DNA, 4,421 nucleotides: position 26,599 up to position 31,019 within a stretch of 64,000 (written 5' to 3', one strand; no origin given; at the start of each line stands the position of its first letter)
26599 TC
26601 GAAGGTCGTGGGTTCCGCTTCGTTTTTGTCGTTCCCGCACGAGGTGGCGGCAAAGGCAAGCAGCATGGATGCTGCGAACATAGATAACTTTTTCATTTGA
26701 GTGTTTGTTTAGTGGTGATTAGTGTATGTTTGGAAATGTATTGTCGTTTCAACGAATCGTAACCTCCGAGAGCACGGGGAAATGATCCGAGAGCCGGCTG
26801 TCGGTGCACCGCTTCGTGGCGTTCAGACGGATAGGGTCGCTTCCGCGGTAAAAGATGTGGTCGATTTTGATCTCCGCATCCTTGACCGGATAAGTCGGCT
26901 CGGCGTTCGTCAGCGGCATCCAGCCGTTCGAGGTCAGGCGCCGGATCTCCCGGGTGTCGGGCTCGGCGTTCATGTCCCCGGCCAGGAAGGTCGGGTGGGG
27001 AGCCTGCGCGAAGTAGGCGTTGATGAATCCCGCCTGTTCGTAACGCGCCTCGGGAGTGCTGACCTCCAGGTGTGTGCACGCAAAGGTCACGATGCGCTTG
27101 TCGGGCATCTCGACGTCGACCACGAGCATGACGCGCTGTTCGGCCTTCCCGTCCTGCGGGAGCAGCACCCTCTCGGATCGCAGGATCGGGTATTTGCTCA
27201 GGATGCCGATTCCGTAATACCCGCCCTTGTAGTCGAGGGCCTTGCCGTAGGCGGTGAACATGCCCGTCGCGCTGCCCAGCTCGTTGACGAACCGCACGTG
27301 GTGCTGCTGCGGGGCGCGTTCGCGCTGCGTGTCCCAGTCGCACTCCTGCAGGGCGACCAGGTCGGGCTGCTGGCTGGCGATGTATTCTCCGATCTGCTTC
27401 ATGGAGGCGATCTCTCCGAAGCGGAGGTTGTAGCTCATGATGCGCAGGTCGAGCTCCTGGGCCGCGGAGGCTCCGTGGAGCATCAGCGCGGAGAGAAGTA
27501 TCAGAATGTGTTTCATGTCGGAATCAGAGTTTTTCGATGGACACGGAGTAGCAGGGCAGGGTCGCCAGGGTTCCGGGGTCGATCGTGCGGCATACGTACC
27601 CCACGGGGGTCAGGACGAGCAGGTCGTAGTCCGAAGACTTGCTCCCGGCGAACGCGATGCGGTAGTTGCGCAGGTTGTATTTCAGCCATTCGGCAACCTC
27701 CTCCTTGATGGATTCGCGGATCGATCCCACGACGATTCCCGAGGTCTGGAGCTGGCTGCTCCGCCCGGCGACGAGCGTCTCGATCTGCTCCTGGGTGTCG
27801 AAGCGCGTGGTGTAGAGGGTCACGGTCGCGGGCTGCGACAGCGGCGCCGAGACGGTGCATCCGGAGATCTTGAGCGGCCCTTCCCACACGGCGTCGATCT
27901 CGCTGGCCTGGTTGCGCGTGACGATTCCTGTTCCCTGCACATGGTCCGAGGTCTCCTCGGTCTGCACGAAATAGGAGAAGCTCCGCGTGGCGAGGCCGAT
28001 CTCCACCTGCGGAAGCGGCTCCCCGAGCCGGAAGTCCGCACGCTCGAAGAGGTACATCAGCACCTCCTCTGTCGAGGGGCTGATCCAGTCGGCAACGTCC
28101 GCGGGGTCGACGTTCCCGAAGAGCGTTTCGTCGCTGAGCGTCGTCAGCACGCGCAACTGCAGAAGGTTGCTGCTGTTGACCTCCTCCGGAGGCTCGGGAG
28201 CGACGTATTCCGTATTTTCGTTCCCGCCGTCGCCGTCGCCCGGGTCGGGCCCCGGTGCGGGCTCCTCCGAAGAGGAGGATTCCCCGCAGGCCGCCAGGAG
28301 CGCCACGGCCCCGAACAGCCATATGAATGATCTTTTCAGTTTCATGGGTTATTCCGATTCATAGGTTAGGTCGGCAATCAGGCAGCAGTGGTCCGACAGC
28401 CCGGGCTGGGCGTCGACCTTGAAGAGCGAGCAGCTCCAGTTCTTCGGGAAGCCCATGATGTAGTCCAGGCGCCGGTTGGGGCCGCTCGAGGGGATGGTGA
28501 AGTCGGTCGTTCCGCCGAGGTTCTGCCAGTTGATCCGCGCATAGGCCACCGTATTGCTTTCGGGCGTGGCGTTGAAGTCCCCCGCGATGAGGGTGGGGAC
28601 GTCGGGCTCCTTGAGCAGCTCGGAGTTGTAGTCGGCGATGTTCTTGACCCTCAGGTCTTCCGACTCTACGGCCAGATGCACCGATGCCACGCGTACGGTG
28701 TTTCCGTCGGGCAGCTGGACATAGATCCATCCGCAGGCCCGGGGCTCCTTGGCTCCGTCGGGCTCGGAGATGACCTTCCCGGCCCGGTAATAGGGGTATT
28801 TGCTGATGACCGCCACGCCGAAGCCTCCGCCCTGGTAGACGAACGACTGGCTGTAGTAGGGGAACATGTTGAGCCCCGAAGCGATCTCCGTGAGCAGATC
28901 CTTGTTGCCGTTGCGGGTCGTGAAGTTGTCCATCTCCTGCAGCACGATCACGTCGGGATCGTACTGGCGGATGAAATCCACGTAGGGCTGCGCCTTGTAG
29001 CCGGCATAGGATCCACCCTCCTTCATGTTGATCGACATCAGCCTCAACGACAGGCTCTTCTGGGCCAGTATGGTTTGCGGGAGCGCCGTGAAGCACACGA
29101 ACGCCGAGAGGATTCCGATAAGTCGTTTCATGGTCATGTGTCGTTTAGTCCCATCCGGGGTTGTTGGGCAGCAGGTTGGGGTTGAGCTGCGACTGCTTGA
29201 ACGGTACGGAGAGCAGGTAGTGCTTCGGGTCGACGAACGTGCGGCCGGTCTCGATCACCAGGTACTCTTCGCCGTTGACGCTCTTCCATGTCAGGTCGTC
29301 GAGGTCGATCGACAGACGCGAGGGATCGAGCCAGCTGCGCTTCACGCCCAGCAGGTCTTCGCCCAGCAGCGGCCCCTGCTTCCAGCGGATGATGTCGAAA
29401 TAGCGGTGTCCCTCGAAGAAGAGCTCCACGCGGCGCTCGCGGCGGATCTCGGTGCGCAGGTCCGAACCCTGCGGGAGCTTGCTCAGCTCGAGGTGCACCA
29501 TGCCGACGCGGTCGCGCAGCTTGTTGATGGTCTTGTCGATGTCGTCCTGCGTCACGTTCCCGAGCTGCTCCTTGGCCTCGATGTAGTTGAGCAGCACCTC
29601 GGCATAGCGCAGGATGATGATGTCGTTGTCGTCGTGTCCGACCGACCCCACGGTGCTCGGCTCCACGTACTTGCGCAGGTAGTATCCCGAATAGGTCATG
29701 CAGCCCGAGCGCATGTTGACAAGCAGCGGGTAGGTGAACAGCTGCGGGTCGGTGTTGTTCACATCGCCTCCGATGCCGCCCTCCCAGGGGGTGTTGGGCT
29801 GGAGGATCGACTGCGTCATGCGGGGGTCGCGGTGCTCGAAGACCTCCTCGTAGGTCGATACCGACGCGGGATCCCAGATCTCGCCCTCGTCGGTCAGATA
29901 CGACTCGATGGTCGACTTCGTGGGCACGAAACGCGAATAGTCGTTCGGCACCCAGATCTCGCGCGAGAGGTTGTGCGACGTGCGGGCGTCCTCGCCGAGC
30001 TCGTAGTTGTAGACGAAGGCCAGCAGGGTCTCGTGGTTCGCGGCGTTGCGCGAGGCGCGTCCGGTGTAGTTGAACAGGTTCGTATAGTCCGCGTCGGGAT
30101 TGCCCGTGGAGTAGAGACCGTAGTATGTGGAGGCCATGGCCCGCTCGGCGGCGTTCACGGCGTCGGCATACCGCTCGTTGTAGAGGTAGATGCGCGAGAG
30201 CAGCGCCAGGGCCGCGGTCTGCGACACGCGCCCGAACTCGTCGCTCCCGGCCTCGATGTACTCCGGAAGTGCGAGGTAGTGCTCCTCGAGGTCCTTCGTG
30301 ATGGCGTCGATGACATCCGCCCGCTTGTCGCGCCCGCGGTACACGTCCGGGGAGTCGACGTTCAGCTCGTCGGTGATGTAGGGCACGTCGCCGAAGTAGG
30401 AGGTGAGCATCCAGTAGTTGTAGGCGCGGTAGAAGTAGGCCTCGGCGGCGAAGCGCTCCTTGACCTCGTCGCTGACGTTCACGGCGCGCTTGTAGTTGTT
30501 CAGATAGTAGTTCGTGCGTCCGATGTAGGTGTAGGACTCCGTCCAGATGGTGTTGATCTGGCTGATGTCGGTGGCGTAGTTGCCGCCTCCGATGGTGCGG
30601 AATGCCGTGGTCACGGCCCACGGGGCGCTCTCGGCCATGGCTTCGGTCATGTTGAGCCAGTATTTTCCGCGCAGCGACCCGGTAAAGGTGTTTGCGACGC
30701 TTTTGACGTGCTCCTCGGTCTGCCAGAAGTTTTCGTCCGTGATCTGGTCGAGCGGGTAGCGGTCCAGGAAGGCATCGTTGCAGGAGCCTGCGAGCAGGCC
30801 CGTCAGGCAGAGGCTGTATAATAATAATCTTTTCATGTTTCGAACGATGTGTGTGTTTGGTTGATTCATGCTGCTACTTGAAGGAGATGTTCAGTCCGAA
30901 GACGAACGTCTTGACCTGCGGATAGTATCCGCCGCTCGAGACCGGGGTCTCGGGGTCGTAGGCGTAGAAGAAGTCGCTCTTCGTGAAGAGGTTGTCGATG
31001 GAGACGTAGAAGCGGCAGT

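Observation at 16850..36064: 19-kb sigma/anti-sigma-controlled Sus locus combining EEP phosphodiesterase-like enzymes with alpha-GlcNAc-ases and a sulfatase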

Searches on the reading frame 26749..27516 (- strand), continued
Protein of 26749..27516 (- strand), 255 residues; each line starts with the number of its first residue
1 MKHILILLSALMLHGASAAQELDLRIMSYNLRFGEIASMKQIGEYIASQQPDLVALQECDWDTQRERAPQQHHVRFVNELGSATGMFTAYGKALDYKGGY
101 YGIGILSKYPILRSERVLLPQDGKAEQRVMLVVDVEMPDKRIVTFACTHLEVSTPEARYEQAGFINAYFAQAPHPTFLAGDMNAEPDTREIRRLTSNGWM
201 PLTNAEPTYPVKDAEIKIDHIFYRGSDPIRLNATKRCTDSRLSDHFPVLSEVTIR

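Call 73: fold_search(model_id=the predicted structure, library=pdb)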
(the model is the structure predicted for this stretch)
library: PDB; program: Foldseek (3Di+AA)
matches with E <= 10: 1196; with E <= 0.001: 229
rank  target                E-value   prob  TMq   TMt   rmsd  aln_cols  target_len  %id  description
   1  3mpr_B                3.0e-16  1.00  0.69  0.66   5.2       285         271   19  Crystal Structure of endonuclease/exonuclease/phosphatase family protein from Bacteroides thetaiotaomicron, Northeast  (released 2010-05-26)
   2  4ruw                  3.8e-16  1.00  0.74  0.51   3.8       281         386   22  The crystal structure of endonuclease/exonuclease/phosphatase from Beutenbergia cavernae DSM 12333 (released 2014-12-24)
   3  3mpr_D                9.4e-16  1.00  0.71  0.66   4.6       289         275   18  Crystal Structure of endonuclease/exonuclease/phosphatase family protein from Bacteroides thetaiotaomicron, Northeast  (released 2010-05-26)
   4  3mpr_C                1.3e-15  1.00  0.69  0.63   5.2       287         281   20  Crystal Structure of endonuclease/exonuclease/phosphatase family protein from Bacteroides thetaiotaomicron, Northeast  (released 2010-05-26)
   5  3mpr_A                1.7e-15  1.00  0.68  0.62   5.3       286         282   19  Crystal Structure of endonuclease/exonuclease/phosphatase family protein from Bacteroides thetaiotaomicron, Northeast  (released 2010-05-26)
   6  8j2f_A                5.8e-15  1.00  0.73  0.50   4.1       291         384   16  Human neutral shpingomyelinase (released 2023-12-06)
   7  3ngq                  9.4e-15  1.00  0.69  0.54   5.1       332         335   14  Crystal structure of the human CNOT6L nuclease domain (released 2010-07-28)
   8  6bt2_A                1.2e-14  1.00  0.69  0.66   4.9       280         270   18  Structure of the human Nocturnin catalytic domain with bound sulfate anion (released 2018-05-16)
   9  4c1r_A                2.1e-14  1.00  0.67  0.64   5.3       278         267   20  Bacteroides thetaiotaomicron VPI-5482 mannosyl-6-phosphatase Bt3783 (released 2013-11-13)
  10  6nf0                  3.4e-14  1.00  0.69  0.60   5.0       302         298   16  Nocturnin with bound NADPH substrate (released 2019-05-01)
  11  6bt2_B                3.6e-14  1.00  0.68  0.65   5.2       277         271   18  Structure of the human Nocturnin catalytic domain with bound sulfate anion (released 2018-05-16)
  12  3teb_B                6.2e-14  1.00  0.71  0.69   4.7       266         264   14  endonuclease/exonuclease/phosphatase family protein from Leptotrichia buccalis C-1013-b (released 2011-08-31)
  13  3g6s                  7.0e-14  1.00  0.71  0.69   4.0       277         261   18  Crystal structure of the endonuclease/exonuclease/phosphatase (BVU_0621) from Bacteroides vulgatus. Northeast Structural (released 2009-02-17)
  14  6bt1                  8.9e-14  1.00  0.70  0.61   4.9       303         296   17  Structure of the human Nocturnin catalytic domain (released 2018-05-16)
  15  5j3z_A                1.0e-13  1.00  0.65  0.67   4.5       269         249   17  Crystal structure of m2hTDP2-CAT in complex with a small molecule inhibitor (released 2016-05-04)
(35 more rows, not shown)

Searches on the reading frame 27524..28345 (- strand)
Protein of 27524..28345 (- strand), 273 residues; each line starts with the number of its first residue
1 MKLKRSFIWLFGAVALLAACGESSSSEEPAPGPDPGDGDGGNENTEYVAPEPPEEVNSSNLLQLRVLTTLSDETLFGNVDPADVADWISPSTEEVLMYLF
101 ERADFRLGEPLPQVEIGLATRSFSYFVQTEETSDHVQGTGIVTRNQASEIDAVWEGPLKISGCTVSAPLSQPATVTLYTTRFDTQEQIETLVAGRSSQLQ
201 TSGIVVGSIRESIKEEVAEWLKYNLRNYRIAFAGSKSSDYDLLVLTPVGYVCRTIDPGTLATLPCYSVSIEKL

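Call 4: search_protein_families(library=pfam, proteins=[window:27524-28345:-], max_evalue=0.01)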
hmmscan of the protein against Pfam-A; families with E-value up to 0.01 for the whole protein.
window:27524-28345:- (273 aa): 0 families

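Call 37: search_protein_families(library=ncbifam, proteins=[window:27524-28345:-], max_evalue=0.01)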
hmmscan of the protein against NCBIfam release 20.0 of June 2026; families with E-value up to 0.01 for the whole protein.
window:27524-28345:- (273 aa): 0 families

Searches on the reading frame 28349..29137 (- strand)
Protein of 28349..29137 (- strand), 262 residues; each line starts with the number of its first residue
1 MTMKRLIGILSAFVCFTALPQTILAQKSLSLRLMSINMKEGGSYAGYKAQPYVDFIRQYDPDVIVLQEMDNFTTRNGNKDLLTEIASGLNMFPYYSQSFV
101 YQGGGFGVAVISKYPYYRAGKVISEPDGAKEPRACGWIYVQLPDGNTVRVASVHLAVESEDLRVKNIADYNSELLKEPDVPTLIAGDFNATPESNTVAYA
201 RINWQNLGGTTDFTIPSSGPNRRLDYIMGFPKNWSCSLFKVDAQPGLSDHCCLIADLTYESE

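Call 4: search_protein_families(library=pfam, proteins=[window:28349-29137:-], max_evalue=0.01)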
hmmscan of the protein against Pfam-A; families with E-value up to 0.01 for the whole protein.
window:28349-29137:- (262 aa): 2 families
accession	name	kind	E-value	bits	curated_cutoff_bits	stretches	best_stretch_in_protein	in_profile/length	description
PF03372.29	Exo_endo_phos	-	6e-24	85.4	24.5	1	52-250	22-225/225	Endonuclease/Exonuclease/phosphatase family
PF23226.1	Exo_endo_phos_PGAP2IP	-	8.9e-06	25.6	27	1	52-196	26-166/239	PGAP2IP, C-terminal nuclease-like domain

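Call 11: search_solved_structures(query=window:28349-29137:-, max_evalue=0.001)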
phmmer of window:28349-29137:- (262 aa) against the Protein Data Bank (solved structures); distinct sequences matched with E-value up to 0.001: 0.

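Call 37: search_protein_families(library=ncbifam, proteins=[window:28349-29137:-], max_evalue=0.01)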
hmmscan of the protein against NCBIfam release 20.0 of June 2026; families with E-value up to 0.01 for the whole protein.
window:28349-29137:- (262 aa): 3 families
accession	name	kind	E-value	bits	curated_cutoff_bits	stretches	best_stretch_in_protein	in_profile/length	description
NF003842.0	PRK05421.1-4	equivalog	0.00053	19.5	144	1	28-259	29-257/259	endonuclease/exonuclease/phosphatase family protein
TIGR00633.1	xth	equivalog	0.00066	19.3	99.05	1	49-202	16-164/255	exodeoxyribonuclease III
TIGR00195.1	exoDNase_III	equivalog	0.0033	17.1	182.55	0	52-200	18-159/254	exodeoxyribonuclease III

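Call 47: search_solved_structures(query=A3, max_evalue=0.01)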
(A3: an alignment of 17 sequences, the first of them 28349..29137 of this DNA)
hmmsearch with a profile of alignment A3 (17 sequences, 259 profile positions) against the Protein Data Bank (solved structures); distinct sequences matched with E-value up to 0.01: 6.
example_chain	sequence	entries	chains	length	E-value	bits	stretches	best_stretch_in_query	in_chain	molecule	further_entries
4ruw_A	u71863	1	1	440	7.1e-08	35.2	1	27-255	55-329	Endonuclease/exonuclease/phosphatase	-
6mal_A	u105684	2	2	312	5.3e-06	29.1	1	51-196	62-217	Nocturnin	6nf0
6bt1_A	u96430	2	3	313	5.4e-06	29.1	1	51-196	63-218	Nocturnin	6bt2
3l1w_A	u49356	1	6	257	8.7e-05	25.1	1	146-209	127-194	Uncharacterized protein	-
3g6s_A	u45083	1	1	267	0.0011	21.6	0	129-257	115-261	Putative endonuclease/exonuclease/phosphatase family protein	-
2v0s_A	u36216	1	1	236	0.0059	19.1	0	206-253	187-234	LR1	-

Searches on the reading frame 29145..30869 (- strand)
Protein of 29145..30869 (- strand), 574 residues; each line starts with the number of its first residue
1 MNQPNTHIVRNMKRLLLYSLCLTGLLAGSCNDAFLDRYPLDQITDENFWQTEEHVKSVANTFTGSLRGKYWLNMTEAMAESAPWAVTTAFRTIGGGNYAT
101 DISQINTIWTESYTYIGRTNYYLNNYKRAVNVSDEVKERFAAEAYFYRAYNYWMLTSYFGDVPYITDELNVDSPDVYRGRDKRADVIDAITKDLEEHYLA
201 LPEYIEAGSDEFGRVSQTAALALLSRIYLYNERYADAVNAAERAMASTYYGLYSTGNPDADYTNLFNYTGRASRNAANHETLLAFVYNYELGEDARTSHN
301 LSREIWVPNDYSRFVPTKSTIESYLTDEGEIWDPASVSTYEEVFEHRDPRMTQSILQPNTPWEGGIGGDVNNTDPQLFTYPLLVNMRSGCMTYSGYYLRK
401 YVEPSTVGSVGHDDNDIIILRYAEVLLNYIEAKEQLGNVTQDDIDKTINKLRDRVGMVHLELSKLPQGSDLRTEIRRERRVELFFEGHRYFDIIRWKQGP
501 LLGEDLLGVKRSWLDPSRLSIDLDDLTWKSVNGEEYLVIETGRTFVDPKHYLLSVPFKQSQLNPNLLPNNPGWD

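Call 4: search_protein_families(library=pfam, proteins=[window:29145-30869:-], max_evalue=0.01)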
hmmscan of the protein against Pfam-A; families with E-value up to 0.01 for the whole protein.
window:29145-30869:- (574 aa): 3 families
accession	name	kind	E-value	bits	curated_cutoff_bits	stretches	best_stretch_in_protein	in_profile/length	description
PF07980.17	SusD_RagB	-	4.7e-44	151.7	23.1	1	280-573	2-297/297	SusD family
PF14322.12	SusD-like_3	-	1.3e-24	88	27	1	34-229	2-191/191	Starch-binding associating with outer membrane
PF12771.13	SusD-like_2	-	4.1e-05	23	27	1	92-197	44-146/415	Starch-binding associating with outer membrane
